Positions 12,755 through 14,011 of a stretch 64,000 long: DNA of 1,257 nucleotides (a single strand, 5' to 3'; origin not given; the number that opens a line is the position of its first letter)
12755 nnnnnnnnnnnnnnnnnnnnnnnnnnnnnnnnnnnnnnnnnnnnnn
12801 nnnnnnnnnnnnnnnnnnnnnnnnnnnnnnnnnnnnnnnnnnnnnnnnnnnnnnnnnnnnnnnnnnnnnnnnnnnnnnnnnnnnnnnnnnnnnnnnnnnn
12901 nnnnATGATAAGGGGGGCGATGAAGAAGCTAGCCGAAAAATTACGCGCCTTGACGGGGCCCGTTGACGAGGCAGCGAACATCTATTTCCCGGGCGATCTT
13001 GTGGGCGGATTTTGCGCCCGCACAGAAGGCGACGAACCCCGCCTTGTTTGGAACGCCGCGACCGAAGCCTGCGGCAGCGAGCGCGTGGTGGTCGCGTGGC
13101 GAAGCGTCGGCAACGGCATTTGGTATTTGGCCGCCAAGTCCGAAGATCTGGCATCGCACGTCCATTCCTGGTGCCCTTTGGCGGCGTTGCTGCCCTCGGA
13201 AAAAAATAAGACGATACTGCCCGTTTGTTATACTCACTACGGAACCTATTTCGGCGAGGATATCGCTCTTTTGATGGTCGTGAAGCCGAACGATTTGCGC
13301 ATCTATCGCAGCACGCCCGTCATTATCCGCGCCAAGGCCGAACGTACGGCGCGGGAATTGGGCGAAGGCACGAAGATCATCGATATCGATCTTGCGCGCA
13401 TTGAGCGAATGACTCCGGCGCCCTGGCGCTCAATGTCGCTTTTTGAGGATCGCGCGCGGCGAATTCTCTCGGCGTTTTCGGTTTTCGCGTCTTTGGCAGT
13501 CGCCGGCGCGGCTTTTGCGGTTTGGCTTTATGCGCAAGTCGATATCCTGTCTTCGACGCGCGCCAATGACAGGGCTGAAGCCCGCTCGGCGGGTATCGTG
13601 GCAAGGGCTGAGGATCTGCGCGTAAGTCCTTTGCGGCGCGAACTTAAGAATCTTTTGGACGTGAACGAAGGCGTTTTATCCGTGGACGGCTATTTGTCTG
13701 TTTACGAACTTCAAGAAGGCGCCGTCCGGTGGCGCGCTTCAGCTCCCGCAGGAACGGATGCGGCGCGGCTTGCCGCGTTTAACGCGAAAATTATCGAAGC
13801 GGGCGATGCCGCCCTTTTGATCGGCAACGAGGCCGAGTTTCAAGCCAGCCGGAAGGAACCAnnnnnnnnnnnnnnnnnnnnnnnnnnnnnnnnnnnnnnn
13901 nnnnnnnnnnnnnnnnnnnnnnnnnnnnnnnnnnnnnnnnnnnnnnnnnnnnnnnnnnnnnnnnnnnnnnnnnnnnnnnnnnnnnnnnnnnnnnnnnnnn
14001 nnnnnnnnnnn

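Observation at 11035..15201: Uncharacterised, translationally coupled five-gene envelope operon with T2SS/T4P-platform-like architectures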

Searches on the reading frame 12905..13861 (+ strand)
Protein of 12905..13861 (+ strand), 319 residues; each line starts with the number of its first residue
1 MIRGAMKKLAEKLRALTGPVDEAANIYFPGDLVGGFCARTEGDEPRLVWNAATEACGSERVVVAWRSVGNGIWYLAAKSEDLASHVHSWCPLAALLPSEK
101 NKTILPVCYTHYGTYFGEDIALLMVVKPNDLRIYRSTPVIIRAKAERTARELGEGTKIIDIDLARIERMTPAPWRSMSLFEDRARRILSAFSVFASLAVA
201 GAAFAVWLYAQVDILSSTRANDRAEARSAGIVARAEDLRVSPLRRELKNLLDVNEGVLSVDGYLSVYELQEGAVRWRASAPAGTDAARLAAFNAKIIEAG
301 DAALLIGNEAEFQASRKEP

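Call 3: search_protein_families(library=pfam, proteins=[window:12905-13861:+], max_evalue=1)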
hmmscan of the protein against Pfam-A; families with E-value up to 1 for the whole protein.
window:12905-13861:+ (319 aa): 1 family
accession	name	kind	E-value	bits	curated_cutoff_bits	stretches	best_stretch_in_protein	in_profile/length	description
PF10828.13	DUF2570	-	0.19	12.2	26.6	1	195-229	5-39/108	Protein of unknown function (DUF2570)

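Call 4: search_protein_families(library=ncbifam, proteins=[window:12905-13861:+], max_evalue=1)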
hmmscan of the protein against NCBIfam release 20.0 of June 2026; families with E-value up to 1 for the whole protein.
window:12905-13861:+ (319 aa): 0 families

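Call 8: find_homologous_proteins(query=window:12905-13861:+, max_evalue=0.001)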
Query window:12905-13861:+ (319 aa): 57 proteins with E <= 0.001 among 8000 candidates.
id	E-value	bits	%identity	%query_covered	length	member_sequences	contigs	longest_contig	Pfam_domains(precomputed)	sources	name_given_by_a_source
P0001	1.8e-202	689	100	98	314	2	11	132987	-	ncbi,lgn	-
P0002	1.7e-170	584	84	98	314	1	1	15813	-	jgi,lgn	-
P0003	1.4e-146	506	70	100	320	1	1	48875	-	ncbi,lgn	-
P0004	1.5e-96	341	52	97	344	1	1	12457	-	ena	-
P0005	2.7e-96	340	51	96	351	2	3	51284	-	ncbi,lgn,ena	-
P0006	1.3e-94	335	51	93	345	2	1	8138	-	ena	-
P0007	1.6e-94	335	52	97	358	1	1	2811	-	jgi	jgi:hypothetical protein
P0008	2.0e-93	331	52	94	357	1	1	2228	-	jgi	jgi:hypothetical protein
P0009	2.1e-93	331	50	96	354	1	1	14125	-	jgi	-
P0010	3.0e-93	330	51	94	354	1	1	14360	-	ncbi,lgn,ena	ncbi:MAG: hypothetical protein WCD70_10845 [Alphaproteobacteria bacterium]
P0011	7.6e-93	329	49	95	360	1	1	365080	-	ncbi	-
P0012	2.3e-92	328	48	98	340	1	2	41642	-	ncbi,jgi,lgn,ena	ncbi:MAG: hypothetical protein WC521_07680 [Bdellovibrionales bacterium]|jgi:hypothetical protein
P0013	2.4e-92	327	48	96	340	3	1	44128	-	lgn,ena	-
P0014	5.9e-92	326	52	94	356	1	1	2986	-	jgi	jgi:hypothetical protein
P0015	9.2e-92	326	49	96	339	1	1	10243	-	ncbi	-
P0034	6.4e-81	290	42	99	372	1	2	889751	-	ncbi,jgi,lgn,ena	jgi:hypothetical protein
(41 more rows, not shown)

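Call 9: find_encoding_contigs(protein=P0001, flank=10000, max_places=3)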
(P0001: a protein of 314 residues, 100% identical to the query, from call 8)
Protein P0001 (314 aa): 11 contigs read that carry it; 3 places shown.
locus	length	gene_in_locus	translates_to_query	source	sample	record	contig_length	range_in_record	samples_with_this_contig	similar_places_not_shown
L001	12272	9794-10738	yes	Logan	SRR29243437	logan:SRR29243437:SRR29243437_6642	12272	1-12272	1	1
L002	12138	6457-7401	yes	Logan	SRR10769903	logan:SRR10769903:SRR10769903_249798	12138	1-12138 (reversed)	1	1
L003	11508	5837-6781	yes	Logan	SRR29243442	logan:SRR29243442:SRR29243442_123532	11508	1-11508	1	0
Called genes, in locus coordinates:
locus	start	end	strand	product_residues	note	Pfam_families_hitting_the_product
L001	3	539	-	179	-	?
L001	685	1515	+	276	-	PF01471:PG_binding_1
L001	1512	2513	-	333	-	PF00383:dCMP_cyt_deam_1, PF01872:RibD_C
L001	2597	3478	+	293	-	PF00231:ATP-synt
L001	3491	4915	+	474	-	PF02874:ATP-synt_ab_N, PF00006:ATP-synt_ab, PF22919:ATP-synt_VA_C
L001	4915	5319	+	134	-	PF02823:ATP-synt_DE_N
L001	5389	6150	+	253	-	PF00106:adh_short, PF08659:KR, PF13561:adh_short_C2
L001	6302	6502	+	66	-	PF04325:DUF465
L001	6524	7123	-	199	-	PF00990:GGDEF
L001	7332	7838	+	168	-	PF00731:AIRC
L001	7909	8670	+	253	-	-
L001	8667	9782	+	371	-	-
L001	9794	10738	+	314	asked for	-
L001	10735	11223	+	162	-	-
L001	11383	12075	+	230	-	-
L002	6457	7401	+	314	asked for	-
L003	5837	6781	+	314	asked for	-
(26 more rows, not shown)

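Call 10: find_encoding_contigs(protein=P0034, flank=10000, max_places=2)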
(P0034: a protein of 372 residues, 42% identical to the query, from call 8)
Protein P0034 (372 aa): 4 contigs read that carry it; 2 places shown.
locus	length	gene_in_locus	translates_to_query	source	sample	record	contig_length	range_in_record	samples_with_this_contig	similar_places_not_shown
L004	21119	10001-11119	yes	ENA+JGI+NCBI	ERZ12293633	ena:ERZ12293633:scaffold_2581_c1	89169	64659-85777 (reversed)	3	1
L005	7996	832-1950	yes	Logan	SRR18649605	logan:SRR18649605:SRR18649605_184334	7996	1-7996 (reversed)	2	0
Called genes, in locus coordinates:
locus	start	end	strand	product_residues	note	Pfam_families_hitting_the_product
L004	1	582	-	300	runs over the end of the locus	PF00494:SQS_PSY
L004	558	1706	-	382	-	PF13506:Glyco_transf_21, PF00535:Glycos_transf_2, PF13641:Glyco_tranf_2_3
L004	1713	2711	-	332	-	PF01073:3Beta_HSD, PF01370:Epimerase, PF02719:Polysacc_synt_2 (faint), PF04321:RmlD_sub_bind (weak), PF05368:NmrA, PF07993:NAD_binding_4, PF13460:NAD_binding_10, PF16363:GDP_Man_Dehyd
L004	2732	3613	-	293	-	PF00892:EamA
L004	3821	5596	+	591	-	PF00263:Secretin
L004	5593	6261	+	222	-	-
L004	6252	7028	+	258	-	-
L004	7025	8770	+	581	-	PF00437:T2SSE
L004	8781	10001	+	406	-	PF00482:T2SSF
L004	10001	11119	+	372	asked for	-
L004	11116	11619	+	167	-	-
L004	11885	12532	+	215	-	-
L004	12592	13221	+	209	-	-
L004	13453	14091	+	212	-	-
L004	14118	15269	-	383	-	PF00072:Response_reg, PF00563:EAL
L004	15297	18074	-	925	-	PF07695:7TMR-DISM_7TM, PF00989:PAS (faint), PF08447:PAS_3, PF13426:PAS_9 (faint), PF00512:HisKA, PF02518:HATPase_c, PF00072:Response_reg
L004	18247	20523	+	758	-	PF00390:malic, PF03949:Malic_M, PF01515:PTA_PTB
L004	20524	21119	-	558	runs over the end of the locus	PF01268:FTHFS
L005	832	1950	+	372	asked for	-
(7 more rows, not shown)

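Call 17: find_related_loci(query=A1, collection=genome_contigs, flank=10000)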
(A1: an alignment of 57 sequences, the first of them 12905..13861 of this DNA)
Query A1 (319 aa) in genome_contigs; peptide patterns used: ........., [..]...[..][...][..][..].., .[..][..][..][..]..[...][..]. (x = any residue, [..] = any of these).
225 stretches matched a pattern; 66 encode a relative of the query (tblastn E <= 1e-3); 66 distinct loci.
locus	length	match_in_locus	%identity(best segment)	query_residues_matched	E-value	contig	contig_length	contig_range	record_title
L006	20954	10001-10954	70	1-318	2e-152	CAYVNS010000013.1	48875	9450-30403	MAG TPA_asm: uncultured Rhodospirillaceae bacterium isolate SRP192927_co3_77 genome assembly, contig: NODE_1169_length_4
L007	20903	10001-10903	53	13-313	9e-106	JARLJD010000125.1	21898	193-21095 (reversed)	MAG: Alphaproteobacteria bacterium isolate MAG_CA70 MetaCoAG_Bin_70_Anoxic_k141_1326698, whole genome shotgun sequence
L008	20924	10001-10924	51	13-318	2e-103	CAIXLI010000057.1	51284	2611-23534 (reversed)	MAG: uncultured proteobacterium isolate I2_bin-054 genome assembly, contig: bin-054:057/228, whole genome shotgun sequen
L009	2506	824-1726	50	13-313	4e-106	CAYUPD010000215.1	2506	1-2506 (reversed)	MAG TPA_asm: uncultured Rhodospirillaceae bacterium isolate SRP192927_co3_142 genome assembly, contig: NODE_135778_lengt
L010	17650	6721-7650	48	1-313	2e-100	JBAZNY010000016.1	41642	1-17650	MAG: Bdellovibrionales bacterium isolate SO_2017_LW4_81 scaffold_1433_c2_LW137-91_2017, whole genome shotgun sequence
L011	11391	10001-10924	48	13-318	6e-100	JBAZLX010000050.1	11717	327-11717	MAG: Bdellovibrionales bacterium isolate SO_2017_LW4_25 scaffold_6354_c1_LW137-91_2017, whole genome shotgun sequence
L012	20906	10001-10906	49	11-313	2e-99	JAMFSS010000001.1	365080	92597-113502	MAG: Alphaproteobacteria bacterium isolate NGEE_A_bin20 k127_43140, whole genome shotgun sequence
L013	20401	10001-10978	47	2-318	9e-100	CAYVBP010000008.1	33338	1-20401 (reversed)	MAG TPA_asm: uncultured Rhodospirillaceae bacterium isolate SRP192927_co3_841 genome assembly, contig: NODE_2476_length_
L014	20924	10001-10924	48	13-318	2e-99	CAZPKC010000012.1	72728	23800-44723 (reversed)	MAG TPA_asm: uncultured Rhodospirillaceae bacterium isolate binchicken_co3_43 genome assembly, contig: NODE_956_length_7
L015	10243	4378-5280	50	13-313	2e-99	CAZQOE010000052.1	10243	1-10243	MAG TPA_asm: uncultured Rhodospirillaceae bacterium isolate SRP192927_co1_332 genome assembly, contig: NODE_16003_length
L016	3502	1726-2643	50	13-317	4e-98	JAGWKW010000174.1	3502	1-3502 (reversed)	MAG: Alphaproteobacteria bacterium isolate REEB170 contig-150_41380, whole genome shotgun sequence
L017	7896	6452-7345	51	13-313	1e-95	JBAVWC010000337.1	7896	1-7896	MAG: Alphaproteobacteria bacterium isolate MFD02472_ilm_asm_bin11 k127_124301, whole genome shotgun sequence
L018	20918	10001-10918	48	13-317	1e-95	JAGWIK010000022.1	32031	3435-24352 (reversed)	MAG: Alphaproteobacteria bacterium isolate REEB112 contig-150_1612, whole genome shotgun sequence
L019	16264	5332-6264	47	13-318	1e-92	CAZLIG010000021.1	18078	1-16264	MAG TPA_asm: uncultured Rhodospirillaceae bacterium isolate SRP192927_co3_180 genome assembly, contig: NODE_6792_length_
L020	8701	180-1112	45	13-317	1e-90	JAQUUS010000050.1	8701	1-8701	MAG: Alphaproteobacteria bacterium isolate STD2_149 NODE_32766_length_8701_cov_2.817238_Sandtown_D2, whole genome shotgu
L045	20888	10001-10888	38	13-308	5e-70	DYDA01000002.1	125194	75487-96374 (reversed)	MAG TPA_asm: Micavibrio sp. isolate IMS_BF NODE_8_length_125199_cov_10.4146, whole genome shotgun sequence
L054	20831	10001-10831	39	15-292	2e-58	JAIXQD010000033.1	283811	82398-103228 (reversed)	MAG: Rickettsiales bacterium isolate C4_MAG_00014 pond_C4_MAG_00014_000000000031, whole genome shotgun sequence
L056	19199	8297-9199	32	6-306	3e-57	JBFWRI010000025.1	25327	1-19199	MAG: Bdellovibrionales bacterium isolate CA_2019_TPBF_202 NODE_9716_length_25327_cov_4.596786_TPBF, whole genome shotgun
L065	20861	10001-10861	35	18-308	7e-53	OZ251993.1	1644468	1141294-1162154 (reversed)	MAG: Alphaproteobacteria bacterium isolate 887504ca-fe67-4927-bce6-c462e6438046 genome assembly, chromosome: 1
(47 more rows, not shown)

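Call 19: search_solved_structures(query=A1, max_evalue=10, show_alignments=2)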
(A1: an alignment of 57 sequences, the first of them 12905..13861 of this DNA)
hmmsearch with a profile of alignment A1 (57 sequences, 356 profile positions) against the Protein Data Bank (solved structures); distinct sequences matched with E-value up to 10: 0.

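Call 25: find_encoding_contigs(protein=P0002, flank=10000, max_places=2)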
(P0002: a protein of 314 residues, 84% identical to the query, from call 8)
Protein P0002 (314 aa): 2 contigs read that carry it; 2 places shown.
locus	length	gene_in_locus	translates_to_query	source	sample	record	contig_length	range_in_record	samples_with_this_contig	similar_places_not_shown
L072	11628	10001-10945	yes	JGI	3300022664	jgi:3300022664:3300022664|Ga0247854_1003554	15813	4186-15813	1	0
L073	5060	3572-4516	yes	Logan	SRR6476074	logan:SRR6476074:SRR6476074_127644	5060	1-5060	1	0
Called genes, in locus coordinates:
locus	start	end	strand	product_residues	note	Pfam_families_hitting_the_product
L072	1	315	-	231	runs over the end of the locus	-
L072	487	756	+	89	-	-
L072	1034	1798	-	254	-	-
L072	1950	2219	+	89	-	-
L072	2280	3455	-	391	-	-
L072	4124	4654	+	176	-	PF00466:Ribosomal_L10, PF27436:RL10_C (faint)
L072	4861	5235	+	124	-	PF16320:Ribosomal_L12_N, PF00542:Ribosomal_L12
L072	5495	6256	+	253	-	PF00106:adh_short, PF08659:KR, PF13561:adh_short_C2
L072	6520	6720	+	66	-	PF04325:DUF465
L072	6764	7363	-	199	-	PF00990:GGDEF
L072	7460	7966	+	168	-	PF00731:AIRC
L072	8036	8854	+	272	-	-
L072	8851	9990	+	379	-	-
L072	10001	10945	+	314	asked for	-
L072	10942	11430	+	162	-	-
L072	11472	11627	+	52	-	?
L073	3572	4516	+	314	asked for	-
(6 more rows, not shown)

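Call 27: predict_structure(alignment_id=A1)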
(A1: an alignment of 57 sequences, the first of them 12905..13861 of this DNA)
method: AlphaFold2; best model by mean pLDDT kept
length: 319 residues; sequences in the alignment: 57
mean_pLDDT: 86.4   pTM: 0.56
mean pLDDT of the five models: 86.4, 85.1, 84.4, 83.0, 82.7
residues with pLDDT >= 90: 168; 70-90: 113; 50-70: 38; < 50: 0
segments of 3 or more residues with pLDDT < 50: none
pLDDT, mean of each block of 10 residues (from residue 1): 70 57 75 96 93 92 94 95 87 93 89 70 94 94 95 92 89 77 79 97 97 86 82 69 80 92 90 89 89 90 91 82
secondary structure, 60 per line:
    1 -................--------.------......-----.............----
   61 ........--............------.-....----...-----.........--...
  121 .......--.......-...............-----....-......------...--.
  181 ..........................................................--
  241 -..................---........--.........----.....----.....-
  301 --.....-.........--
elements in order: H2-17 E33-38 H44-56 E61-68 E71-78 H79-82 H91-94 E107-115 E118-127 E130-136 H138-152 E158-161 H163-168 E175-177 H180-238 H242-259 E263-270 E273-281 H286-290 E295-299 E303-307 H309-317
